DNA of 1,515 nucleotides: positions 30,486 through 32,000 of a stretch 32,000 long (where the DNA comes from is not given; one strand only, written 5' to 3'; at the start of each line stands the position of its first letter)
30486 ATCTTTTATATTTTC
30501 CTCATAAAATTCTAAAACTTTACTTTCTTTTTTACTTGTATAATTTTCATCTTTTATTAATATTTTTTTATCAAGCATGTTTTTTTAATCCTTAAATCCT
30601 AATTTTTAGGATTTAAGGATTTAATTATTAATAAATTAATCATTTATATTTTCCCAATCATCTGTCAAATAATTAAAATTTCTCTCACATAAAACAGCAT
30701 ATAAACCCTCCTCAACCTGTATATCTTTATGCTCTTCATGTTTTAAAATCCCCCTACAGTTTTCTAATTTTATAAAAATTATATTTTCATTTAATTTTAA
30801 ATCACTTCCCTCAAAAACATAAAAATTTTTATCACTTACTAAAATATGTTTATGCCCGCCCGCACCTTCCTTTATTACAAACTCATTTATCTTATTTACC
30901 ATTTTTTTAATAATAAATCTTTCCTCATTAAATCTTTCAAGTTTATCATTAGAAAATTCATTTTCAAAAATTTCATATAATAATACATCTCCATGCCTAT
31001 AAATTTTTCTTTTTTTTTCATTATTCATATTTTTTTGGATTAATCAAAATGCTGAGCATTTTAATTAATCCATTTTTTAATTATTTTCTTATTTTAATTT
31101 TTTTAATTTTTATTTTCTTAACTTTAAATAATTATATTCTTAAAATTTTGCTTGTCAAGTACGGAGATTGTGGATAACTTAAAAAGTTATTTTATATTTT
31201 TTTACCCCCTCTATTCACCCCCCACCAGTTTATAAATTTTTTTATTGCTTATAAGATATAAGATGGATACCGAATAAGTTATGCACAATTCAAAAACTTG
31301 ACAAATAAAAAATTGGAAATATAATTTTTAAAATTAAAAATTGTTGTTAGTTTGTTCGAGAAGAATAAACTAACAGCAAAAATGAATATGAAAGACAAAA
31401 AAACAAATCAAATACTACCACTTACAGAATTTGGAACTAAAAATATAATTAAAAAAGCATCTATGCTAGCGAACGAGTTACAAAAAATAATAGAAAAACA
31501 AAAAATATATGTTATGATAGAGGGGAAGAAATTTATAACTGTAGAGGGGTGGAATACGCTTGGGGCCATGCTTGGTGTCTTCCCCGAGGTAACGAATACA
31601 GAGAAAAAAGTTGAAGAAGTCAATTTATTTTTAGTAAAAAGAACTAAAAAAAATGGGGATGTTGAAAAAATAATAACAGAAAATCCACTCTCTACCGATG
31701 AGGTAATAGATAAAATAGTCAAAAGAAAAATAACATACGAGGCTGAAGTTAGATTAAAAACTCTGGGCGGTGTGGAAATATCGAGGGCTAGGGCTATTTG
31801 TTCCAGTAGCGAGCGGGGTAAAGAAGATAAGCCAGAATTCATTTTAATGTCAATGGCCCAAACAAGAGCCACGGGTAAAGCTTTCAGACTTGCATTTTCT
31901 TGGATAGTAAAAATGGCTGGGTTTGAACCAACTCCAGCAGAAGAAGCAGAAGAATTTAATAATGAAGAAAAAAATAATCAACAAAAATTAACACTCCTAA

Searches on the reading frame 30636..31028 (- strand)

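Call 15: search_protein_families(library=pfam, proteins=[window:30636-31028:-], max_evalue=0.01)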
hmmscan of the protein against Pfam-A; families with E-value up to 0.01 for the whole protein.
window:30636-31028:- (130 aa): 0 families

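Call 16: search_protein_families(library=phrogs, proteins=[window:30636-31028:-], max_evalue=0.01)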
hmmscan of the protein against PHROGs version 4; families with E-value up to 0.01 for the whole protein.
window:30636-31028:- (130 aa): 1 family
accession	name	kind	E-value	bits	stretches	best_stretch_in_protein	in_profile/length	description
phrog_27831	-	unknown function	0.00023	22.2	1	41-117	29-113/124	-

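Call 79: search_protein_families(library=padloc, proteins=[window:30636-31028:-], max_evalue=0.01)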
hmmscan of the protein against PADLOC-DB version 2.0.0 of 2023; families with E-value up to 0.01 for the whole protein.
window:30636-31028:- (130 aa): 0 families

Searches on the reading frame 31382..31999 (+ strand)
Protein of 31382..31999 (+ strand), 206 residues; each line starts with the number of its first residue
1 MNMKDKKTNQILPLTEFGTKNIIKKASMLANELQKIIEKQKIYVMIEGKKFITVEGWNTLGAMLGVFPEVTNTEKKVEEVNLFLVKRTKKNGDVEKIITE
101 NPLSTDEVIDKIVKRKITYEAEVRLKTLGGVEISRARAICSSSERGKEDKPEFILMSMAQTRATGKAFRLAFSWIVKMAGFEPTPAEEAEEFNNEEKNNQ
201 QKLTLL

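Call 15: search_protein_families(library=pfam, proteins=[window:31382-31999:+], max_evalue=0.01)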
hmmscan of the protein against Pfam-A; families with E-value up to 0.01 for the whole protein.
window:31382-31999:+ (206 aa): 1 family
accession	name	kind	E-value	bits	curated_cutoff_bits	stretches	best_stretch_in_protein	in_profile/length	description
PF07340.17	Herpes_IE1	-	0.0043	16.8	27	1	21-119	248-340/382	Cytomegalovirus IE1 protein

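Call 16: search_protein_families(library=phrogs, proteins=[window:31382-31999:+], max_evalue=0.01)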
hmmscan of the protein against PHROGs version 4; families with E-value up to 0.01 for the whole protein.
window:31382-31999:+ (206 aa): 1 family
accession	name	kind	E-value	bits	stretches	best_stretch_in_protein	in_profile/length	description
phrog_19042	-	unknown function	2.2e-08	35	1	129-196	83-154/271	-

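Call 46: find_related_loci(query=window:31382-31999:+, collection=viral_contigs, flank=6000)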
Query window:31382-31999:+ (206 aa) in viral_contigs; peptide patterns used: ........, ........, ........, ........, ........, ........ (x = any residue, [..] = any of these).
26 stretches matched a pattern, but none encodes a relative of the query by tblastn (E <= 1e-3).

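Call 79: search_protein_families(library=padloc, proteins=[window:31382-31999:+], max_evalue=0.01)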
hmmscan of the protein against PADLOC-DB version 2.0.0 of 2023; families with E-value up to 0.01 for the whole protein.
window:31382-31999:+ (206 aa): 0 families
